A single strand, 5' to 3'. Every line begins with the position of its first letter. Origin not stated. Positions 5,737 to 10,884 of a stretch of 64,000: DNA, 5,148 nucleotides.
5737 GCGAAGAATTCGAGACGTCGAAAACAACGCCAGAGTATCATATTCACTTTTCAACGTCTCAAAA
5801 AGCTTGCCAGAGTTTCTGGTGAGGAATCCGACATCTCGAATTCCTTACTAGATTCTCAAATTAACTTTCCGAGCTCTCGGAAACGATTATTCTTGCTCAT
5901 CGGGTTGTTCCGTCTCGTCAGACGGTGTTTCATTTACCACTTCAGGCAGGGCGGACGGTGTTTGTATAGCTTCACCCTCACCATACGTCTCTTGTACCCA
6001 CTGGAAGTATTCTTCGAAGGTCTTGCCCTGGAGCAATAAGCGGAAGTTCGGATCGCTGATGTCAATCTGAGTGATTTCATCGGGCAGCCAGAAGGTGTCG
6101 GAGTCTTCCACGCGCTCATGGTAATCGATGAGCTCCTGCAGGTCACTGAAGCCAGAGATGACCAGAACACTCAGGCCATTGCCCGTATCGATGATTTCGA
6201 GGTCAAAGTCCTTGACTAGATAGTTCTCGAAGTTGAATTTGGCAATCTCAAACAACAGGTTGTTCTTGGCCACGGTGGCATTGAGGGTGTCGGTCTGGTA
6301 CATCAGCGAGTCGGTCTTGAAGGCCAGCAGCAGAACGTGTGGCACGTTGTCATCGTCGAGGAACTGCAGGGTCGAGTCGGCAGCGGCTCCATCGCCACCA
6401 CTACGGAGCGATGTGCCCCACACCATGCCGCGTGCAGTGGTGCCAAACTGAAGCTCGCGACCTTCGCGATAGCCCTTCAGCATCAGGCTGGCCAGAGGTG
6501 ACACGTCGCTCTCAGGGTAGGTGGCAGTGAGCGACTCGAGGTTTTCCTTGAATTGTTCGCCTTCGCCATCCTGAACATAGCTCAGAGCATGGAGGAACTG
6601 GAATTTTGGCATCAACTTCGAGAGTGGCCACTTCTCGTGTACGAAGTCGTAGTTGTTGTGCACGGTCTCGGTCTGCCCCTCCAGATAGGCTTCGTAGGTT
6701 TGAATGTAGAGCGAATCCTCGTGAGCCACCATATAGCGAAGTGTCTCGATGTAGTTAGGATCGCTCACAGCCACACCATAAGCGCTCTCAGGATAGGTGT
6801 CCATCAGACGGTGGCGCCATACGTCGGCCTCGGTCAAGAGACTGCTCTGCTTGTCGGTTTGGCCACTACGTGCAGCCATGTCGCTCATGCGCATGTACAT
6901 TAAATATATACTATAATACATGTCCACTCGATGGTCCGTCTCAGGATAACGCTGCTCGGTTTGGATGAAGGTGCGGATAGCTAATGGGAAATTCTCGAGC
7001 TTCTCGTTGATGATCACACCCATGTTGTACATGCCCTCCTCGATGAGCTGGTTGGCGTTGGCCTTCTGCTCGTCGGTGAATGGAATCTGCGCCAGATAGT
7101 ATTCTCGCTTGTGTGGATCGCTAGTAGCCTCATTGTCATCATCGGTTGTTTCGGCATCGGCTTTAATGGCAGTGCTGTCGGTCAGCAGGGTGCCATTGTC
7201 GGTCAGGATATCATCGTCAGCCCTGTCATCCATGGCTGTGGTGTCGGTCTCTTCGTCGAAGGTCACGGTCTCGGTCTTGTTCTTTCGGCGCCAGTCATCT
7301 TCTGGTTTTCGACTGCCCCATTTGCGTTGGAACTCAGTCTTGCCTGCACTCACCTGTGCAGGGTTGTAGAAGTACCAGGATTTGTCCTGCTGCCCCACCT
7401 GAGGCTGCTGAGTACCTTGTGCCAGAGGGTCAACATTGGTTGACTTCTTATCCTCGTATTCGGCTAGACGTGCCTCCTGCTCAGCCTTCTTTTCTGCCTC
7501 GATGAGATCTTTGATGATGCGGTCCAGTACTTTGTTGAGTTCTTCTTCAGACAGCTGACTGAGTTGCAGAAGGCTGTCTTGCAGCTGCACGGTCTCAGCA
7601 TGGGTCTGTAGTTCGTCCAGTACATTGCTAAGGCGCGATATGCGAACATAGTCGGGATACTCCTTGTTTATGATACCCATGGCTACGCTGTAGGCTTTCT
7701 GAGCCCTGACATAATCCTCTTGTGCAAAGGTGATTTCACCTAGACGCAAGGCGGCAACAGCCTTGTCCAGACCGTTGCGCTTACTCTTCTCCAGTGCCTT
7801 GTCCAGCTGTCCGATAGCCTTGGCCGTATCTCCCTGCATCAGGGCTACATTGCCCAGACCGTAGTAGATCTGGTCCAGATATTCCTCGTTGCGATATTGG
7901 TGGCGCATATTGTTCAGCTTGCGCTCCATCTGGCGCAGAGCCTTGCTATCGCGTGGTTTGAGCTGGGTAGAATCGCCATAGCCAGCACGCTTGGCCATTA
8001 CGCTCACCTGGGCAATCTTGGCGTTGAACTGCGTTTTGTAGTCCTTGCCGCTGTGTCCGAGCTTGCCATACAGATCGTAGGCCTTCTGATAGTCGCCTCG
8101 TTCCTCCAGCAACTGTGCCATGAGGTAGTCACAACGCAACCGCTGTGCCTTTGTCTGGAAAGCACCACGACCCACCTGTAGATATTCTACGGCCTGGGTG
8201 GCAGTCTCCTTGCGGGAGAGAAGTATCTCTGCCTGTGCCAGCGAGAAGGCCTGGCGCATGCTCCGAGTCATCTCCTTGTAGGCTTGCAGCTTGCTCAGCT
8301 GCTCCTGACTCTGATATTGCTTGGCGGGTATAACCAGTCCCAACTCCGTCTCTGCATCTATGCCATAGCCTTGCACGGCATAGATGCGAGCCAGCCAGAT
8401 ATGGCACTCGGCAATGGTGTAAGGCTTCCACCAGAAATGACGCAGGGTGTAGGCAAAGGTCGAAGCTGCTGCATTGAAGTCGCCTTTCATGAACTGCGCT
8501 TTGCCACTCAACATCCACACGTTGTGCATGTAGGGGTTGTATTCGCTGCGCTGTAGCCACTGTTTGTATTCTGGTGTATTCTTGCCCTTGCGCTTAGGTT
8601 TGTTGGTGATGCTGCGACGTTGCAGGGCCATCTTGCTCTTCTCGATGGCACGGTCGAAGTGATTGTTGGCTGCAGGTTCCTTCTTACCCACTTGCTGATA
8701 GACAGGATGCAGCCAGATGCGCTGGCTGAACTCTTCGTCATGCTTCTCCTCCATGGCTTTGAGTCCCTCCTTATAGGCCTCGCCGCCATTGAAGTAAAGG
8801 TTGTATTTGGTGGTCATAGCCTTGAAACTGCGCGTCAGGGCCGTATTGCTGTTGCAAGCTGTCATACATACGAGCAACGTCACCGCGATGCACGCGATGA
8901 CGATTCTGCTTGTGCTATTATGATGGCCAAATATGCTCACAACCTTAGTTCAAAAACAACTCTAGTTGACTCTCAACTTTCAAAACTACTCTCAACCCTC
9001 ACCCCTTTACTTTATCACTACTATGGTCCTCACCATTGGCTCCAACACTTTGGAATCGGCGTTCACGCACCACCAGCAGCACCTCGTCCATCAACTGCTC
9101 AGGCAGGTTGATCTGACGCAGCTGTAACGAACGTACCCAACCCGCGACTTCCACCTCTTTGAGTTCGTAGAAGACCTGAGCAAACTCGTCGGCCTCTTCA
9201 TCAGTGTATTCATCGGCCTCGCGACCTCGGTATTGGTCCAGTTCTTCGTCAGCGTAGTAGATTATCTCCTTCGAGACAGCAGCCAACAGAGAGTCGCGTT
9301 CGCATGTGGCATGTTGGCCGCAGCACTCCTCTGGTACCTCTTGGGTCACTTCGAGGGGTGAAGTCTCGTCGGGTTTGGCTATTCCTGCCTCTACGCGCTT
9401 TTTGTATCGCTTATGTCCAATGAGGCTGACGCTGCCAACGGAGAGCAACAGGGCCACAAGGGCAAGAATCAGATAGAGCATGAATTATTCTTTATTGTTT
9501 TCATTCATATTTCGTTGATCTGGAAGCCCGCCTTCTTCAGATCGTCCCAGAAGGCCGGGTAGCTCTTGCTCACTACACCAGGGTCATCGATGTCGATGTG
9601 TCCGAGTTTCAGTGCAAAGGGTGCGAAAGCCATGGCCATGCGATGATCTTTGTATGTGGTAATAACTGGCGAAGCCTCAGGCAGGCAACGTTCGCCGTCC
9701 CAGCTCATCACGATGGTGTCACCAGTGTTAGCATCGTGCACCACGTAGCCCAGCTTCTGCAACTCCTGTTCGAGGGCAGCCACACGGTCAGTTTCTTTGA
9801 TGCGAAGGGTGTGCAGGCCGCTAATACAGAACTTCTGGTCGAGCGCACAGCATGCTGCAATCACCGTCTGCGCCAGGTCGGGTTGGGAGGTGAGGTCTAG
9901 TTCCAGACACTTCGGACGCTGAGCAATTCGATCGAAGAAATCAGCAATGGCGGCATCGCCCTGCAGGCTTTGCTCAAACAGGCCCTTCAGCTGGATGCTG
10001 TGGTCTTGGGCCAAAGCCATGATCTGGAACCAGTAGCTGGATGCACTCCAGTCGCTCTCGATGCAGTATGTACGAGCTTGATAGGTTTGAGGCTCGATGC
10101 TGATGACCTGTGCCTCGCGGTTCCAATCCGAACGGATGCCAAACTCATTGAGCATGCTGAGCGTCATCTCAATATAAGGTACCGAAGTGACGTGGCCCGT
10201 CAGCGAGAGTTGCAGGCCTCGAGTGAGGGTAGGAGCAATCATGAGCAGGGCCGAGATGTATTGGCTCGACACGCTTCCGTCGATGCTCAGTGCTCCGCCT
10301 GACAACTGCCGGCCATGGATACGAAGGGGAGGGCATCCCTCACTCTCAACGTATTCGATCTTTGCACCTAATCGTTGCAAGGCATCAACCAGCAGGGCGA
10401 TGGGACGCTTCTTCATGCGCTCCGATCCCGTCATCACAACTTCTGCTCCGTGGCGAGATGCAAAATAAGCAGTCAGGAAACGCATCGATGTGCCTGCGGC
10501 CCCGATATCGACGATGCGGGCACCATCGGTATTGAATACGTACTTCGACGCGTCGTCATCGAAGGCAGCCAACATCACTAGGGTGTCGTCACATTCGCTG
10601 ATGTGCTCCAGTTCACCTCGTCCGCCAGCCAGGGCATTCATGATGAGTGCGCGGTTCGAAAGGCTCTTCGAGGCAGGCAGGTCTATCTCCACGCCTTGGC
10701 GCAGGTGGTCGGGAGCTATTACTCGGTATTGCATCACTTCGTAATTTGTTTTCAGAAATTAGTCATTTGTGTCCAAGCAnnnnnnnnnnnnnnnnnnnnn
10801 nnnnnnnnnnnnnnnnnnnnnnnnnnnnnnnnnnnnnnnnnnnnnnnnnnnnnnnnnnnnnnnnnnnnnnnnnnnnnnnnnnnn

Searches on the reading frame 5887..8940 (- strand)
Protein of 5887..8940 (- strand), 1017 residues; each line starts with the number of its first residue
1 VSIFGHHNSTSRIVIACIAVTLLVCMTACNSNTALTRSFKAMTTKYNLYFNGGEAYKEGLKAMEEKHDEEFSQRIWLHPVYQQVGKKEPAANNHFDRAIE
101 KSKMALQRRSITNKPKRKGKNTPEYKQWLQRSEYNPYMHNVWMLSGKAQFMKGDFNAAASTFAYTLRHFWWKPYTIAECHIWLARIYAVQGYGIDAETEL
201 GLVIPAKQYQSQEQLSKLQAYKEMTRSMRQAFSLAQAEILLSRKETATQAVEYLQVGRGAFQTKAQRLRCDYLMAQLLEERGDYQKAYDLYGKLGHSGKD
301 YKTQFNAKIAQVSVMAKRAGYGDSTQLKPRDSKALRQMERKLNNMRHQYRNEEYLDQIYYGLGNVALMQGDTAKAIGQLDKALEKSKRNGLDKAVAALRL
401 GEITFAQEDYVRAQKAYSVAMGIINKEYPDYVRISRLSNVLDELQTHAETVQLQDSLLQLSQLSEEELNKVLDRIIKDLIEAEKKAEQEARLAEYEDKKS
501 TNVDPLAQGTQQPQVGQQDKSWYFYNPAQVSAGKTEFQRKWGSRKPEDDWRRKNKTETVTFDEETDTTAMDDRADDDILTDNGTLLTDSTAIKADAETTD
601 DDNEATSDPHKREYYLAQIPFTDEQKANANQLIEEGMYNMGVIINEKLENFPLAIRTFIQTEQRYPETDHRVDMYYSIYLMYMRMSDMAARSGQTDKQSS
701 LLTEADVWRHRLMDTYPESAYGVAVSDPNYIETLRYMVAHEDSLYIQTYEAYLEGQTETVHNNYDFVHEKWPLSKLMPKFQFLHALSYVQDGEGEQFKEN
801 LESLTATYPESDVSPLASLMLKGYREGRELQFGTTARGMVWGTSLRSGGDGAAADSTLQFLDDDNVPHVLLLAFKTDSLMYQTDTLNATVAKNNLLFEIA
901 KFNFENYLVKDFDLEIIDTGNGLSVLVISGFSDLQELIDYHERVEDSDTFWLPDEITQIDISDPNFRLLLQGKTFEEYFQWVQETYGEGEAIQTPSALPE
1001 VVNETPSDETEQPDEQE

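Call 7: search_protein_families(library=pfam, proteins=[window:5887-8940:-])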
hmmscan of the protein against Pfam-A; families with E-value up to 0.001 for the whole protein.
window:5887-8940:- (1017 aa): 9 families
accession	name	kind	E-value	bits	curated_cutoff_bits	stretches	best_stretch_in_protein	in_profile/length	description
PF13424.12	TPR_12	-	2.9e-07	31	30.1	1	357-421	4-72/77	Tetratricopeptide repeat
PF07719.23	TPR_2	-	2.1e-06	27.9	27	0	358-388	3-33/34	Tetratricopeptide repeat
PF13428.12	TPR_14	-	5.4e-06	27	23.5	0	358-389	3-34/44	Tetratricopeptide repeat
PF13432.12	TPR_16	-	1.5e-05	25.7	32.7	0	360-420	1-57/65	Tetratricopeptide repeat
PF09976.15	TPR_21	-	3e-05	24.3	25.5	1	330-416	50-135/193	Tetratricopeptide repeat-like domain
PF13174.12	TPR_6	-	3.5e-05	24.6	26.3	0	272-294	4-26/33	Tetratricopeptide repeat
PF00515.34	TPR_1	-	9e-05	22.6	27.8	0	358-384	3-29/34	Tetratricopeptide repeat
PF14559.12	TPR_19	-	0.00013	22.7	25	0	366-419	1-50/68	Tetratricopeptide repeat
PF07721.20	TPR_4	-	0.00036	21.3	27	0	177-200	1-24/26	Tetratricopeptide repeat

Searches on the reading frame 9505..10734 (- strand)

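Call 42: search_protein_families(library=pfam, proteins=[window:9505-10734:-], max_evalue=0.00001)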
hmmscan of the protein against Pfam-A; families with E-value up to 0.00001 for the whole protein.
window:9505-10734:- (409 aa): 1 family
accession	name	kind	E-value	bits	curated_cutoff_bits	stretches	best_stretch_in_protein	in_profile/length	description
PF00275.25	EPSP_synthase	-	5.3e-76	256.4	22.8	1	16-399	10-417/417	EPSP synthase (3-phosphoshikimate 1-carboxyvinyltransferase)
